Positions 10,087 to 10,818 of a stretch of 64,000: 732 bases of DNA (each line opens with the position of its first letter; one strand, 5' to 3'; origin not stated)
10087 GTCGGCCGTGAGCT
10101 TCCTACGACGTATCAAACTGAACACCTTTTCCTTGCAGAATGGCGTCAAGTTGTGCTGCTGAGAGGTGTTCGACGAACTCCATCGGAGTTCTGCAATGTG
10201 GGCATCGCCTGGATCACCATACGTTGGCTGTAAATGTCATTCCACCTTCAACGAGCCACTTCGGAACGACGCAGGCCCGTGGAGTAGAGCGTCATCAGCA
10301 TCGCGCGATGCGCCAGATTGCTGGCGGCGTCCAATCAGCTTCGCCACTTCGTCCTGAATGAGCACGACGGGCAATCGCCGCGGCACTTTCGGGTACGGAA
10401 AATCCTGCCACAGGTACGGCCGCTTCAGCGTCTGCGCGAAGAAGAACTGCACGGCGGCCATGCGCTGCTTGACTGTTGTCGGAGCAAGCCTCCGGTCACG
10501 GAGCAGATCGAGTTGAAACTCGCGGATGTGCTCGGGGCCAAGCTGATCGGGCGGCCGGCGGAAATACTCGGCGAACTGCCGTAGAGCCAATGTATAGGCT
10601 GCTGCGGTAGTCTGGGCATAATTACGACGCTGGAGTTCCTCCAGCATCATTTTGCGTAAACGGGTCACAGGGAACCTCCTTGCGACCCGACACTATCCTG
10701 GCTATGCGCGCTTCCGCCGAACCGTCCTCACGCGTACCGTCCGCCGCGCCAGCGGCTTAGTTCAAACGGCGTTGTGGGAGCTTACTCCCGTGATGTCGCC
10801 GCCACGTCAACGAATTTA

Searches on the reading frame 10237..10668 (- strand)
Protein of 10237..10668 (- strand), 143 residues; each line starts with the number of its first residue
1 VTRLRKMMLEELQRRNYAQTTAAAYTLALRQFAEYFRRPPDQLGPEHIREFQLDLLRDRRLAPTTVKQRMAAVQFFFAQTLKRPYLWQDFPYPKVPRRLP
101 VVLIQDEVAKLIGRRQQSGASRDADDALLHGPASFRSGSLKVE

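Call 44: search_protein_families(library=pfam, proteins=[window:10237-10668:-], max_evalue=0.001)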
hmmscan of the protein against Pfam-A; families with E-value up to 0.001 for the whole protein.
window:10237-10668:- (143 aa): 2 families
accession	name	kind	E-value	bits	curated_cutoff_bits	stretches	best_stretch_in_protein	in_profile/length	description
PF13495.12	Phage_int_SAM_4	-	1.7e-20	73.6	27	1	4-85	1-83/85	Phage integrase, N-terminal SAM-like domain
PF02899.23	Phage_int_SAM_1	-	2.3e-05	25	22.3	1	10-78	6-77/83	Phage integrase, N-terminal SAM-like domain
